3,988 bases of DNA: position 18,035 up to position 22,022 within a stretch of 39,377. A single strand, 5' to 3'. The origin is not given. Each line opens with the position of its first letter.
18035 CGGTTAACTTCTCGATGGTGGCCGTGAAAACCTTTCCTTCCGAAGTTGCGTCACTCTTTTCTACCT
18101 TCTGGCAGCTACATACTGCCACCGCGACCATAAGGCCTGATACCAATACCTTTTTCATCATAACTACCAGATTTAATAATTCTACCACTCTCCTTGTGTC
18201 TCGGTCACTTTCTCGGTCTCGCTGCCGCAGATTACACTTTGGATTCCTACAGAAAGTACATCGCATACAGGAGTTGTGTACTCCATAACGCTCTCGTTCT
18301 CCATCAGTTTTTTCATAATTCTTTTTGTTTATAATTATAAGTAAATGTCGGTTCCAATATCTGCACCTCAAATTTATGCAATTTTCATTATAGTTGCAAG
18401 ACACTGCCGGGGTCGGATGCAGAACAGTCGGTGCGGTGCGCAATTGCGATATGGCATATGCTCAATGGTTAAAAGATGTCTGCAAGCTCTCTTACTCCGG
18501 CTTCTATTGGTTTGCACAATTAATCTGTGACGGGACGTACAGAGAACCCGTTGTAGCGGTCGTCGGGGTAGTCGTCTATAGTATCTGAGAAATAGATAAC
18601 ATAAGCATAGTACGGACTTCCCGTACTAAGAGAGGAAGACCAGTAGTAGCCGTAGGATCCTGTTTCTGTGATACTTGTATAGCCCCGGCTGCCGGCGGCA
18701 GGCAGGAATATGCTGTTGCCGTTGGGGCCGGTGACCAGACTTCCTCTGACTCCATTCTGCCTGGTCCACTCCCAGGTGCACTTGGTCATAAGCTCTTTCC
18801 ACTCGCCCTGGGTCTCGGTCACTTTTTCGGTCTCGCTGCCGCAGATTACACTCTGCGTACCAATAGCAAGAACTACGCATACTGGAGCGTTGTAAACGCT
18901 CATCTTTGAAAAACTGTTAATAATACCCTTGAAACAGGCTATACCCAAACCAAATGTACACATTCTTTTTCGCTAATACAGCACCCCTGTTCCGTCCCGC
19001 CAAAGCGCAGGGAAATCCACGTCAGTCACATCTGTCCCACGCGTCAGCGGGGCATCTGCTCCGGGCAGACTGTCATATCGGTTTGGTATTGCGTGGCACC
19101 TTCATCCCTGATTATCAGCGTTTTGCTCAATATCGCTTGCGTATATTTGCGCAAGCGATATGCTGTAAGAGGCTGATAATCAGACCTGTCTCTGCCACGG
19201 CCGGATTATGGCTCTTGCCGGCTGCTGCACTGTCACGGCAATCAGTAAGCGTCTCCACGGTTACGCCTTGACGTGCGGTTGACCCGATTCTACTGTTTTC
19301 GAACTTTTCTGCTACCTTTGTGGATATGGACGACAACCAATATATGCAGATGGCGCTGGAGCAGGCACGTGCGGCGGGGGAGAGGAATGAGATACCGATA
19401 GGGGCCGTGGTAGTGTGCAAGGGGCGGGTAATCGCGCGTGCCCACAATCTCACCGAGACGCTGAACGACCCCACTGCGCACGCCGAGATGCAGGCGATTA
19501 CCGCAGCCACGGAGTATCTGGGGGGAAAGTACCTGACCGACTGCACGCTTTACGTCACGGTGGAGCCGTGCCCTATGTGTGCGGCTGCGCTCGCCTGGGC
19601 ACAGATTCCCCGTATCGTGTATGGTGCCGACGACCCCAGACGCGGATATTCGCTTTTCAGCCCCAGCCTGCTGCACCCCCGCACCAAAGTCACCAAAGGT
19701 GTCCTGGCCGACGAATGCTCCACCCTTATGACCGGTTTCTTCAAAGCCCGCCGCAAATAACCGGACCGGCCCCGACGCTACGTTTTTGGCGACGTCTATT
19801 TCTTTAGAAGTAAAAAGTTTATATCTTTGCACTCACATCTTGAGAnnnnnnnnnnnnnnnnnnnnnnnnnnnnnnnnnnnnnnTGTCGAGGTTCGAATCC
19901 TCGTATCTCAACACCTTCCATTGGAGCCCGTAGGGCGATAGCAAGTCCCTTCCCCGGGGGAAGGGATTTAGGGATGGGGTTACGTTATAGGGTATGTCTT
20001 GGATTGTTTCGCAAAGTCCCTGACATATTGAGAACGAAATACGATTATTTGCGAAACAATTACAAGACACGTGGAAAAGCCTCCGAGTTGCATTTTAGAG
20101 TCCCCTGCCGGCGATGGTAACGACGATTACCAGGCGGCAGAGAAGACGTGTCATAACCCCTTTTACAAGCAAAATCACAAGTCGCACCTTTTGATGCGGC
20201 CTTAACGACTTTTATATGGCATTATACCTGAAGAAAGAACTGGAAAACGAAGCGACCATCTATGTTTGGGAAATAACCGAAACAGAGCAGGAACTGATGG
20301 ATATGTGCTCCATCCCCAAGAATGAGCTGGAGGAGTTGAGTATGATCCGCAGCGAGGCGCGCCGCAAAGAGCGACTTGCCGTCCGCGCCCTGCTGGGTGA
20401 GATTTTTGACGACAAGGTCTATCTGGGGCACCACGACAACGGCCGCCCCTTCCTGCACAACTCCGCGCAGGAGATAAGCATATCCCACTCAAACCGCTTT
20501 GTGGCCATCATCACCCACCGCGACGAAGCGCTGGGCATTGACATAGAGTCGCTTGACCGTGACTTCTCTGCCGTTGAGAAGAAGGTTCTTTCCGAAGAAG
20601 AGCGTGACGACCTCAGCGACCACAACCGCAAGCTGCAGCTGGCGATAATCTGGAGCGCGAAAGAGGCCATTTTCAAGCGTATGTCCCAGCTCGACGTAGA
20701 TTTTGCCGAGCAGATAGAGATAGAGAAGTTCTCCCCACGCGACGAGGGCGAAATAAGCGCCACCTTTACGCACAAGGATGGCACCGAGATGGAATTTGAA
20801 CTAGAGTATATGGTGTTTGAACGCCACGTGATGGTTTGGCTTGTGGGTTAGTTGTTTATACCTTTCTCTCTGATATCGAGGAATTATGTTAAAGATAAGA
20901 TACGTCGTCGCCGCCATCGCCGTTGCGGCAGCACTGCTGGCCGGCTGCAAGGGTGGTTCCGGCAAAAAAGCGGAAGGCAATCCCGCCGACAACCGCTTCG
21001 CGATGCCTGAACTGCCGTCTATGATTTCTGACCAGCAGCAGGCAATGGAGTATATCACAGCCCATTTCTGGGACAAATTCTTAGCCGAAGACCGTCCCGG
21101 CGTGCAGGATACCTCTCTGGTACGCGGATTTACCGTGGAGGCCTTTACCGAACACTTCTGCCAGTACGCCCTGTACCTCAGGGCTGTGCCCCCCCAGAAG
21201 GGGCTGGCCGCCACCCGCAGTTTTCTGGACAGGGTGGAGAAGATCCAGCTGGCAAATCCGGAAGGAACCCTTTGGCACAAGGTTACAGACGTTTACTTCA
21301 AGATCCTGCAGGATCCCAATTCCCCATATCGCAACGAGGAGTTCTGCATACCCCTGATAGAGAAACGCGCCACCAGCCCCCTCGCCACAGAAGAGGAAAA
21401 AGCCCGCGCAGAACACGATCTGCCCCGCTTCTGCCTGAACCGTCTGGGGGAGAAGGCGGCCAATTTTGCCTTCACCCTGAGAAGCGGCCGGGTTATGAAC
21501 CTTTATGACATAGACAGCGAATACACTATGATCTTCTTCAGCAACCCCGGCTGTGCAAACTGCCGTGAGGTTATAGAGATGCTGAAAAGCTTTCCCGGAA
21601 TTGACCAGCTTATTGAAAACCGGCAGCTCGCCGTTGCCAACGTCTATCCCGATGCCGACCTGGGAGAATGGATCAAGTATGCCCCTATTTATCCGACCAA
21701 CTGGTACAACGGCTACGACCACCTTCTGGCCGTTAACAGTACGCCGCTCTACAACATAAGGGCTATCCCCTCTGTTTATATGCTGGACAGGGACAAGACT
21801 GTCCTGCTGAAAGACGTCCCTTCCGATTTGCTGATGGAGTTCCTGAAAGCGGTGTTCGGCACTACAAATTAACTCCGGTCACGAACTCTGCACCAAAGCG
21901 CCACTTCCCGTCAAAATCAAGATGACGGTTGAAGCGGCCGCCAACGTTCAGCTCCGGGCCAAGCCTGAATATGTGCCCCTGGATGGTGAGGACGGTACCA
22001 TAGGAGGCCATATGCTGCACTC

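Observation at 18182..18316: Unannotated upstream ORFs of 42-44 aa, conserved at the peptide level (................-TAG), in front of lectin-domain lipoproteins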

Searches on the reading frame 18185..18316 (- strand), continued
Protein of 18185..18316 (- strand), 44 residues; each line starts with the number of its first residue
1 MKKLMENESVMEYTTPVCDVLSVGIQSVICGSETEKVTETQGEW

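Call 55: find_encoding_contigs(protein=P0218, flank=5000, max_places=4)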
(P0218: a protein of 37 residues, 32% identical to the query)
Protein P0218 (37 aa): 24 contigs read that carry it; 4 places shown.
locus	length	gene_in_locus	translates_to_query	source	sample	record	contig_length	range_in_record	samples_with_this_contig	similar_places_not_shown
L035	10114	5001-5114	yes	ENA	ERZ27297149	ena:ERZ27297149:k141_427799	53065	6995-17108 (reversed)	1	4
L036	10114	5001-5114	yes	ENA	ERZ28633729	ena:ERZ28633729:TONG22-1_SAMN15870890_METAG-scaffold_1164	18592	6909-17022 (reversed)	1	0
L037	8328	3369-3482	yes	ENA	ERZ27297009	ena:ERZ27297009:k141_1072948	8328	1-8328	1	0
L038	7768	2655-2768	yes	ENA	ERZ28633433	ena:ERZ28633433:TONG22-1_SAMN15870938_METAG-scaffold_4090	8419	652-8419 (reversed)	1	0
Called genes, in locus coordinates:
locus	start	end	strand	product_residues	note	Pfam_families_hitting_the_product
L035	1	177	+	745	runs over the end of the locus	PF00933:Glyco_hydro_3, PF01915:Glyco_hydro_3_C, PF14310:Fn3-like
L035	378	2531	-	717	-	PF12971:NAGLU_N, PF05089:NAGLU, PF12972:NAGLU_C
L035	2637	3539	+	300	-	PF12740:PETase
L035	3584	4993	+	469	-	PF01120:Alpha_L_fucos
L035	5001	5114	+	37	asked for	-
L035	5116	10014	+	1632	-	PF26918:Ig_Eae (faint), PF07603:Lcl_C (faint), PF02368:Big_2, PF22359:Big-like (weak), PF02368:Big_2, PF09603:Fib_succ_major, PF02368:Big_2, PF09603:Fib_succ_major (weak), +1 more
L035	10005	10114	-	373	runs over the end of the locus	PF09411:PagL (weak)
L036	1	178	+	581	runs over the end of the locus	?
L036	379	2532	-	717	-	PF12971:NAGLU_N, PF05089:NAGLU, PF12972:NAGLU_C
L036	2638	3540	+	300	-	PF12740:PETase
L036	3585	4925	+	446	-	PF01120:Alpha_L_fucos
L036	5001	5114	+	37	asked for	-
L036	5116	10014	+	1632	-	PF26918:Ig_Eae (faint), PF07603:Lcl_C (faint), PF02368:Big_2, PF22359:Big-like (weak), PF02368:Big_2, PF09603:Fib_succ_major, PF02368:Big_2, PF09603:Fib_succ_major (weak), +1 more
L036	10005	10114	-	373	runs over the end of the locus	PF09411:PagL (weak)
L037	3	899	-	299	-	?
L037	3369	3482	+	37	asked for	-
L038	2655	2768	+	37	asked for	-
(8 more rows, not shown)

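Call 56: find_encoding_contigs(protein=P0181, flank=5000, max_places=4)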
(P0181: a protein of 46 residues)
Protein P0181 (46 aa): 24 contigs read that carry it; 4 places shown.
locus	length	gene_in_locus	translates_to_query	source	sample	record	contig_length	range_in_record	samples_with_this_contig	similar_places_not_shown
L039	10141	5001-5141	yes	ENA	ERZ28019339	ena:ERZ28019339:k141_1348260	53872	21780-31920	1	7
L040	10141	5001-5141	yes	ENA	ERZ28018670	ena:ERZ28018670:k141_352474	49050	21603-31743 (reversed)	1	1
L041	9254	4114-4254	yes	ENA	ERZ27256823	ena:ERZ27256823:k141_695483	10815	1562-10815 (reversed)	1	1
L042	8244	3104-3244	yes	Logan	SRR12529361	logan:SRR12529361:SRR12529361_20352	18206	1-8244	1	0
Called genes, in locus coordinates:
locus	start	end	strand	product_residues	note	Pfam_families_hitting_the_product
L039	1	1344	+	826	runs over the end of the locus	PF07944:Beta-AFase-like_GH127_cat, PF03663:Glyco_hydro_76 (faint), PF20736:Glyco_hydro127M, PF20737:Glyco_hydro127C, PF00754:F5_F8_type_C (weak)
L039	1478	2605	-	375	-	PF01637:ATPase_2 (weak)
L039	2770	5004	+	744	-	PF00933:Glyco_hydro_3, PF01915:Glyco_hydro_3_C, PF14310:Fn3-like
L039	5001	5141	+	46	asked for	-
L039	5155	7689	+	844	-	PF00150:Cellulase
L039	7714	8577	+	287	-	PF03372:Exo_endo_phos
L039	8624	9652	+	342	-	PF04773:FecR, PF16344:FecR_C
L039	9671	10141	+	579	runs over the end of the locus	PF00150:Cellulase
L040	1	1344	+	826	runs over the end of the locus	PF07944:Beta-AFase-like_GH127_cat, PF03663:Glyco_hydro_76 (faint), PF20736:Glyco_hydro127M, PF20737:Glyco_hydro127C, PF00754:F5_F8_type_C (weak)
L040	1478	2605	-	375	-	PF01637:ATPase_2 (weak)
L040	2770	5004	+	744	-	PF00933:Glyco_hydro_3, PF01915:Glyco_hydro_3_C, PF14310:Fn3-like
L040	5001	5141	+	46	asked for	-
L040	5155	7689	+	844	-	PF00150:Cellulase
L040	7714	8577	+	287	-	PF03372:Exo_endo_phos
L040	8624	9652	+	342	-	PF04773:FecR, PF16344:FecR_C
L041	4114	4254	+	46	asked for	-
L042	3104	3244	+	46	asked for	-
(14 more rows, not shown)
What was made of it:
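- In L039 the gene is embedded in an operon, overlapping the upstream GH3 stop codon by 4 nt (call 56).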

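Call 73: predict_structure(alignment_id=A4)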
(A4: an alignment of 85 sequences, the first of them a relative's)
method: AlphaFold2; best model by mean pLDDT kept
length: 44 residues; sequences in the alignment: 85
mean_pLDDT: 78.2   pTM: 0.22
mean pLDDT of the five models: 78.2, 77.3, 77.0, 75.2, 75.1
residues with pLDDT >= 90: 7; 70-90: 26; 50-70: 10; < 50: 1
segments of 3 or more residues with pLDDT < 50: none
pLDDT, mean of each block of 10 residues (from residue 1): 58 87 88 82 72
secondary structure: DSSP gave nothing for this model
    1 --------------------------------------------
elements in order:
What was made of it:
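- AlphaFold2 gives the 44-aa peptide pLDDT 82-88 over residues 11-40 (call 73).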

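Call 77: fold_search(model_id=the predicted structure, library=pdb)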
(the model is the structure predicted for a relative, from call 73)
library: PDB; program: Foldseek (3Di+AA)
matches with E <= 10: 0; with E <= 0.001: 0
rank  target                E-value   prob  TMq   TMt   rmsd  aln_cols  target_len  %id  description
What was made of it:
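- On Any curated protein family (Pfam-A, NCBIfam, PHROGs, PADLOC, PDB sequences) for the peptide: Foldseek returned 0 hits (call 77).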

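Call 92: find_related_loci(query=A2, collection=viral_contigs, flank=4000)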
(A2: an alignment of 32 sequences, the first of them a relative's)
Query A2 (44 aa) in viral_contigs; peptide patterns used: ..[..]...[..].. (x = any residue, [..] = any of these).
12 stretches matched a pattern, but none encodes a relative of the query by tblastn (E <= 1e-3).

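Call 93: search_protein_families(library=padloc, proteins=[P0001, P0005, P0034, P0033, P0231, P0225, P0181, P0187, P0190, P0205], max_evalue=0.1)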
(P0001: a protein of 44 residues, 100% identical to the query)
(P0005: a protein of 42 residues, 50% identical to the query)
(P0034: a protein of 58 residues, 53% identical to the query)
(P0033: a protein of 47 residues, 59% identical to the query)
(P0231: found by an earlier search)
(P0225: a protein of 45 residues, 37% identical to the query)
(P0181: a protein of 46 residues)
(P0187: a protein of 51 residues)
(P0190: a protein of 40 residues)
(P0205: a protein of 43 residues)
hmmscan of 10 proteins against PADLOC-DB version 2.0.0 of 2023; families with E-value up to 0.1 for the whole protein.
P0001 (44 aa): 0 families

P0005 (42 aa): 0 families

P0034 (58 aa): 0 families

P0033 (47 aa): 0 families

P0231 (37 aa): 0 families

P0225 (45 aa): 0 families

P0181 (46 aa): 0 families

P0187 (51 aa): 0 families

P0190 (40 aa): 0 families

P0205 (43 aa): 0 families

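Call 94: search_protein_families(library=phrogs, proteins=[P0001, P0005, P0034, P0033, P0231, P0225, P0181, P0187, P0190, P0205], max_evalue=0.1)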
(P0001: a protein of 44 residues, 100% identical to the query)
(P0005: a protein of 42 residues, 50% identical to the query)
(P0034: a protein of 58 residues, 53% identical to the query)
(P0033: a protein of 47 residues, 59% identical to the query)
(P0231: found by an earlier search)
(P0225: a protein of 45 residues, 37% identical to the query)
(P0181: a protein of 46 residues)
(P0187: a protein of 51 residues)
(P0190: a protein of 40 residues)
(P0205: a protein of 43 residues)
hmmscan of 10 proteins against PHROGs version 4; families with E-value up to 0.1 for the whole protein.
P0001 (44 aa): 1 family
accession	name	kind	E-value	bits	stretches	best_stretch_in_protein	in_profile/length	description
phrog_36628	-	unknown function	0.036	15.1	1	6-29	28-51/69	-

P0005 (42 aa): 0 families

P0034 (58 aa): 0 families

P0033 (47 aa): 0 families

P0231 (37 aa): 0 families

P0225 (45 aa): 0 families

P0181 (46 aa): 0 families

P0187 (51 aa): 0 families

P0190 (40 aa): 0 families

P0205 (43 aa): 0 families
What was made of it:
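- Tried and rejected: Nothing in PHROGs, PADLOC or IMG/VR (calls 92-94).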

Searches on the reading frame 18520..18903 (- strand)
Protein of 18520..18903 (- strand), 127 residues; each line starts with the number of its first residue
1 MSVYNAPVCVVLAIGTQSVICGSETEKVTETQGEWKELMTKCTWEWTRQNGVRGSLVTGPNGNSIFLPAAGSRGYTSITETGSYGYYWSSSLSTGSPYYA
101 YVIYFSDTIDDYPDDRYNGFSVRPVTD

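Call 5: search_protein_families(library=pfam, proteins=[window:18520-18903:-], max_evalue=1)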
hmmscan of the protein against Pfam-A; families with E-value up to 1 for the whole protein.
window:18520-18903:- (127 aa): 1 family
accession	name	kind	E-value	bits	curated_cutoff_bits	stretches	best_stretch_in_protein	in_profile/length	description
PF07603.17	Lcl_C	-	0.00092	19.9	34.9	1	80-125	72-116/117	Lcl C-terminal domain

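Call 8: search_protein_families(library=ncbifam, proteins=[window:18520-18903:-], max_evalue=1)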
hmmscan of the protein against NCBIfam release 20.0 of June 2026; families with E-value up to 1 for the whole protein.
window:18520-18903:- (127 aa): 1 family
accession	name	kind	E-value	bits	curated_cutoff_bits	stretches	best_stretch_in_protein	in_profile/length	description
TIGR02145.1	Fib_succ_major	domain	0.0012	19.6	41.65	1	35-127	91-176/176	FISUMP domain-containing protein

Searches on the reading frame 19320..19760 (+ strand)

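Call 19: search_protein_families(library=pfam, proteins=[window:19320-19760:+], max_evalue=0.001)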
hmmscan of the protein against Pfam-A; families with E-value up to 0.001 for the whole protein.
window:19320-19760:+ (146 aa): 4 families
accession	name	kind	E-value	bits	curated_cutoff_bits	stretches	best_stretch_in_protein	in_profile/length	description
PF14437.12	MafB19-deam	-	3.5e-35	121.4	27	1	3-145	1-142/142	MafB19-like deaminase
PF00383.29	dCMP_cyt_deam_1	-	2.5e-30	104.8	25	1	4-102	3-101/102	Cytidine and deoxycytidylate deaminase zinc-binding region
PF14439.12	Bd3614-deam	-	4.3e-07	30.4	38.5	1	29-106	13-93/113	Bd3614-like deaminase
PF18750.7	SNAD4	-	0.00059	20.3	27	1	49-92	26-72/130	Secreted Novel AID/APOBEC-like Deaminase 4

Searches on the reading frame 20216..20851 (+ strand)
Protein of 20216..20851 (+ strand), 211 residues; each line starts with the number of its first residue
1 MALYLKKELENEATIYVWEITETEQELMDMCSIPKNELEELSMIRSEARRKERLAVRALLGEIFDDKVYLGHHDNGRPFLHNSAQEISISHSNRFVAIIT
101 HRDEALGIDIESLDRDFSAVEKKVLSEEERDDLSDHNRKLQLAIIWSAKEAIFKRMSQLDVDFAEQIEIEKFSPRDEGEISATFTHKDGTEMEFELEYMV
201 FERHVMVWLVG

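Call 19: search_protein_families(library=pfam, proteins=[window:20216-20851:+], max_evalue=0.001)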
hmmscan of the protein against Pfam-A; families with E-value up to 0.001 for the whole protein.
window:20216-20851:+ (211 aa): 1 family
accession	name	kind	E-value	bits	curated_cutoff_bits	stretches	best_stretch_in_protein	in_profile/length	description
PF01648.25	ACPS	-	2e-11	44.3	25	1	106-184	2-88/111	4'-phosphopantetheinyl transferase superfamily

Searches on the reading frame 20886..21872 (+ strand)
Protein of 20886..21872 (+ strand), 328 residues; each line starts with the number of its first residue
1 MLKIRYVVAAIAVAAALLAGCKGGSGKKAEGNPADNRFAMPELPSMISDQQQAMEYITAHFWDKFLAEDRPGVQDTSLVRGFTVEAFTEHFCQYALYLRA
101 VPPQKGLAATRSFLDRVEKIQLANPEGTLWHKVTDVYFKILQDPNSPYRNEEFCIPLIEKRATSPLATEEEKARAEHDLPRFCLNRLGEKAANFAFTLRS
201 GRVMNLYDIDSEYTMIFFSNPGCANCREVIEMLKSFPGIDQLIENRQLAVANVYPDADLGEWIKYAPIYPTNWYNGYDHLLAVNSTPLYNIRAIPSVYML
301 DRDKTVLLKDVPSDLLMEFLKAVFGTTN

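Call 19: search_protein_families(library=pfam, proteins=[window:20886-21872:+], max_evalue=0.001)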
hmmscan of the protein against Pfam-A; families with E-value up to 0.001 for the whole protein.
window:20886-21872:+ (328 aa): 3 families
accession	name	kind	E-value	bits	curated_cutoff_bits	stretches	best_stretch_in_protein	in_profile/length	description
PF17127.10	DUF5106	-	9.3e-22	78.5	28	1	25-179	6-145/151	Domain of unknown function (DUF5106)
PF13905.12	Thioredoxin_8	-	6.1e-07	30.1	27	1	212-306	2-94/94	Thioredoxin-like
PF13098.12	Thioredoxin_2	-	0.00031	21.5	27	1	212-306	6-87/104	Thioredoxin-like domain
